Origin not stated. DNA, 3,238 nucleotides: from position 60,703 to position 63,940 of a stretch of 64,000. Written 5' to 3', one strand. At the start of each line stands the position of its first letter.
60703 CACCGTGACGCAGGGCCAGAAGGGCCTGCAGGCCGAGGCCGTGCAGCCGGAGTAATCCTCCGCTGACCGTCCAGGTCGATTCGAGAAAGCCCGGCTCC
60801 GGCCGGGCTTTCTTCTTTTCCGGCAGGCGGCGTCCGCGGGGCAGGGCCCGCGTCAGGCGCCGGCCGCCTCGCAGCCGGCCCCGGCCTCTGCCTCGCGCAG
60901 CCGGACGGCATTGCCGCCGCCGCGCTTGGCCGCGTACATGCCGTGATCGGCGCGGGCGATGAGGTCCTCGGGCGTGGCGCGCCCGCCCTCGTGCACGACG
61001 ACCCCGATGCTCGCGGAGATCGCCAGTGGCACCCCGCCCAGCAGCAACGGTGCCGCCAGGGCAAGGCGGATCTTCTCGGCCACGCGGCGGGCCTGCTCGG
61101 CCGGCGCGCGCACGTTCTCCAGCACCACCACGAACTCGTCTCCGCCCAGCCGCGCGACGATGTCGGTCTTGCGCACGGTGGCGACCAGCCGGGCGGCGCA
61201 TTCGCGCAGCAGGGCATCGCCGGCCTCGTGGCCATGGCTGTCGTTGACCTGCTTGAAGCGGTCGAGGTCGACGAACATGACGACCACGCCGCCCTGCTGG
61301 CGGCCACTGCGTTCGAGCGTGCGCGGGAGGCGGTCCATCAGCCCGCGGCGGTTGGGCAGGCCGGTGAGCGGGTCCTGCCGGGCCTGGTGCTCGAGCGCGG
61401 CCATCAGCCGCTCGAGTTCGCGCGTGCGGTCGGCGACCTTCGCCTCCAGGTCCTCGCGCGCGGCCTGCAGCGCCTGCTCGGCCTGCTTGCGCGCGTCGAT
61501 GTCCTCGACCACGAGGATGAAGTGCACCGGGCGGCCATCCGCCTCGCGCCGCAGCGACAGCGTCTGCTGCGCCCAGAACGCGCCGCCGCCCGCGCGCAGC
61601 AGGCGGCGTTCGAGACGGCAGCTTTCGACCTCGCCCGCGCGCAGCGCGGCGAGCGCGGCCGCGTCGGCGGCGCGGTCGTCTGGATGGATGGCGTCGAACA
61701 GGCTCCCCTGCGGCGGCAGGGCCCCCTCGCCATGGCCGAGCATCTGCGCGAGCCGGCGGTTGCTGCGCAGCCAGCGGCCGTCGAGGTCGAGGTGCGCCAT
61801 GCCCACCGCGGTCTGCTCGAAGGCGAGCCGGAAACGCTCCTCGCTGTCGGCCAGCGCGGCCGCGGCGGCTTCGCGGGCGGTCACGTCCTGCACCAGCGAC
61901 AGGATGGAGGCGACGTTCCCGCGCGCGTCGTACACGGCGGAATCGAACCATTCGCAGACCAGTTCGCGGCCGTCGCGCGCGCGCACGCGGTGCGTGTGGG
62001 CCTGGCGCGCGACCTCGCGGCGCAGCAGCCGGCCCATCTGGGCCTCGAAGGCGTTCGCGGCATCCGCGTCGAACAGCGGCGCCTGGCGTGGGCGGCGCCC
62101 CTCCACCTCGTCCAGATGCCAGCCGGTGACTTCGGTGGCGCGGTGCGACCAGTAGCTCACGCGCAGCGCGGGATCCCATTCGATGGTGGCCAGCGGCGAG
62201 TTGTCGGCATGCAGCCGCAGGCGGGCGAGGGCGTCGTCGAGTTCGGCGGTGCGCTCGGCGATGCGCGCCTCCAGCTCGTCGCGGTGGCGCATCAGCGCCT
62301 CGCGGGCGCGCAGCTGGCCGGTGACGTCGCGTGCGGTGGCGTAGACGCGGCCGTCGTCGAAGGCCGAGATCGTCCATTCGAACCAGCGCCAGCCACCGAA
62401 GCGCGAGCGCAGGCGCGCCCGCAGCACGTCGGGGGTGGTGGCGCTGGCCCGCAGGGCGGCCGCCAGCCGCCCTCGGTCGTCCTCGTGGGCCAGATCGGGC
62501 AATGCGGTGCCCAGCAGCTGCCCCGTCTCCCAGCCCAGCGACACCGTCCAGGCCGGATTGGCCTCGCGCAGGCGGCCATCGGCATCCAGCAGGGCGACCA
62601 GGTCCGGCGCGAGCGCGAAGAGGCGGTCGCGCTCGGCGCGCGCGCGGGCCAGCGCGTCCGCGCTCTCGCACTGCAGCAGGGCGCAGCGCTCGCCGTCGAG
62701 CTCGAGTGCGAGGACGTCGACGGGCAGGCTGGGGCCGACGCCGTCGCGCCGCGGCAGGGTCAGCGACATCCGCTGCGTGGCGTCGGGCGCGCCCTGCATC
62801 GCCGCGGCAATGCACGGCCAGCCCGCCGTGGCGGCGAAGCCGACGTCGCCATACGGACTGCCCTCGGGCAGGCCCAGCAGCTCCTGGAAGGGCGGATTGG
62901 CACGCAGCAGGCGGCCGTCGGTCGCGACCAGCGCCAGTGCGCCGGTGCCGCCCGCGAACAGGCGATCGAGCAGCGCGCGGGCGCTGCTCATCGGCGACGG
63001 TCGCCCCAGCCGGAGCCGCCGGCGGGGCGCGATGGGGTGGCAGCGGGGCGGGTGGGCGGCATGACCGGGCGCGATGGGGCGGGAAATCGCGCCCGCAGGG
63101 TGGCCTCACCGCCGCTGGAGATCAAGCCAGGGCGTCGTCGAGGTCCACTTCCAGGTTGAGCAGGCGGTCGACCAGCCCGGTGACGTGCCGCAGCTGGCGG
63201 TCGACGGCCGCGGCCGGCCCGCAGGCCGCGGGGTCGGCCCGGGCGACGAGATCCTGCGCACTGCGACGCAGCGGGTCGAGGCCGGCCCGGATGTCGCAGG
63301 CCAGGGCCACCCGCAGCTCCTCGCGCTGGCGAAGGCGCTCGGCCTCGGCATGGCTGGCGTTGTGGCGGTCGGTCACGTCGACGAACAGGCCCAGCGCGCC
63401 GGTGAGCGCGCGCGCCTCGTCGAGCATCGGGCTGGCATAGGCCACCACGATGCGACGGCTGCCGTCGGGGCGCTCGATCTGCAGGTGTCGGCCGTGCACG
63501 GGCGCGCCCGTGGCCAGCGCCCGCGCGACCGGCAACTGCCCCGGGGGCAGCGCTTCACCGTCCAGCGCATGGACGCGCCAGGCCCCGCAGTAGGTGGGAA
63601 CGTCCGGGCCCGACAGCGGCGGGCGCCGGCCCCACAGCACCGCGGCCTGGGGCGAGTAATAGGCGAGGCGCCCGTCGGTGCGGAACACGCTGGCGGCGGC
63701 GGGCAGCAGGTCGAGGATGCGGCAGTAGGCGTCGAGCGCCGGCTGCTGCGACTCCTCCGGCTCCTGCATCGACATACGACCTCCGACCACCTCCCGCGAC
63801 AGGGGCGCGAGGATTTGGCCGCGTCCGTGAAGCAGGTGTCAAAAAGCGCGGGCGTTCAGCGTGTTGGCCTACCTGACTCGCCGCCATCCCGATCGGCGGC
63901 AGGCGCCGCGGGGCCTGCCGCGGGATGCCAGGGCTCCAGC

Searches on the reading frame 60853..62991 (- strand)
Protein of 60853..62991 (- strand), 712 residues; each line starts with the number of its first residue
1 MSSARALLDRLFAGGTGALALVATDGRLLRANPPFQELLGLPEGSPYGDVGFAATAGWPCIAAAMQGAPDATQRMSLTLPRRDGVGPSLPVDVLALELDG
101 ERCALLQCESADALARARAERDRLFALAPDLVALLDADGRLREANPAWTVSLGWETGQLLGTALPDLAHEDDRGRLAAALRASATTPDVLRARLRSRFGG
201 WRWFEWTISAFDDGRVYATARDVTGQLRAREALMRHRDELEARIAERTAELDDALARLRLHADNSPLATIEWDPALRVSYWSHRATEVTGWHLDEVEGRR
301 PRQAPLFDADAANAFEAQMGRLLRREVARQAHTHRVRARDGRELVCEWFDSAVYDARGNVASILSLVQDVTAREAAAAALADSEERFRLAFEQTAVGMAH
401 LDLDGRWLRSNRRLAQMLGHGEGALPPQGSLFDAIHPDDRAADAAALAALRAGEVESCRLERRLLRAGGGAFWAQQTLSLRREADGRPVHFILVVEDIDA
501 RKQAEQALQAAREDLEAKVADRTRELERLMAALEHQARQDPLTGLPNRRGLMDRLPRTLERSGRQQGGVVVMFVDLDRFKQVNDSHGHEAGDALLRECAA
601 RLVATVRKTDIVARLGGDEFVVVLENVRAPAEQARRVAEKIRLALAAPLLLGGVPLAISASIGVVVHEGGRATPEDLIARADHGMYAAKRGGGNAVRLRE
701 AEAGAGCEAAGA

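Call 57: search_protein_families(library=ncbifam, proteins=[window:60853-62991:-], max_evalue=0.001)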
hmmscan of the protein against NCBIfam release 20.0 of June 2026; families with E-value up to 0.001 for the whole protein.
window:60853-62991:- (712 aa): 30 families (the best 25 are shown)
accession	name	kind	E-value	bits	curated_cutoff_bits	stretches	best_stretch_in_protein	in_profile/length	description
NF007298.0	PRK09776.1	equivalog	6.9e-72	242.8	1135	2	528-701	675-847/1111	diguanylate cyclase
TIGR00229.1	sensory_box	domain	6.2e-56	187.9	22.9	3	382-508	2-126/126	PAS domain S-box protein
NF007423.1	PRK09966.1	equivalog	3.3e-51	174.4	325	1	518-689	220-390/390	diguanylate cyclase DgcN/YfiN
NF053781.1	cdiGMPphdstlr2612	equivalog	2.4e-50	171.2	1600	3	529-691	832-994/1268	Tlr1612 family c-di-GMP phosphodiesterase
TIGR00254.1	GGDEF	domain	1.3e-42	145.3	37.4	1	533-698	1-166/168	diguanylate cyclase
NF038266.1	diguan_SiaD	equivalog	2.8e-42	144.8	290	1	517-694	73-250/252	biofilm regulation diguanylate cyclase SiaD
NF045675.1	PhdiestaseDibA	equivalog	2e-39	135.4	980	1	531-697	197-362/623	phosphodiesterase DibA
NF007135.0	PRK09581.1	equivalog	3.3e-39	135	474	1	523-697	278-453/457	PleD family two-component system response regulator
NF007380.0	PRK09894.1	equivalog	2.3e-38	132.2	256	1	513-698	104-286/296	diguanylate cyclase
NF011955.1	PRK15426.1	equivalog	1.5e-31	109.2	408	1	526-700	387-562/564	cellulose biosynthesis regulator diguanylate cyclase DgcQ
NF051473.1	DigCycDgcsShew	equivalog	1.3e-30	106.7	400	1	533-697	131-289/291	diguanylate cyclase DgcS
NF007474.0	PRK10060.1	equivalog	1.9e-30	105.7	782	1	531-695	231-391/663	cyclic di-GMP phosphodiesterase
NF008467.0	PRK11359.1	equivalog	1.1e-28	99.8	857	1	514-695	353-527/800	oxygen-sensing cyclic-di-GMP phosphodiesterase DosP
NF047654.1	DiguCycDgcRLepto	equivalog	2.9e-28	98.7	500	1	526-696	122-293/295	diguanylate cyclase DgcR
NF041606.1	dguan_cyc_DgcA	equivalog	7.2e-27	94.2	370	1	555-698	196-338/340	diguanylate cyclase DgcA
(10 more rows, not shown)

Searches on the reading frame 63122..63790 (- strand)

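Call 57: search_protein_families(library=ncbifam, proteins=[window:63122-63790:-], max_evalue=0.001)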
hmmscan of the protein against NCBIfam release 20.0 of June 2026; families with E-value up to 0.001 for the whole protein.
window:63122-63790:- (222 aa): 3 families
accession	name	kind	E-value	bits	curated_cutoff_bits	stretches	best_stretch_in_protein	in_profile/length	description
NF008468.0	PRK11360.1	equivalog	5.8e-06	24.9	646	1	87-213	326-454/616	two-component system sensor histidine kinase AtoS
TIGR00229.1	sensory_box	domain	0.00025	21.2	22.9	0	92-146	70-123/126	PAS domain S-box protein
NF053781.1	cdiGMPphdstlr2612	equivalog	0.00033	18.4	1600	1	24-158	19-149/1268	Tlr1612 family c-di-GMP phosphodiesterase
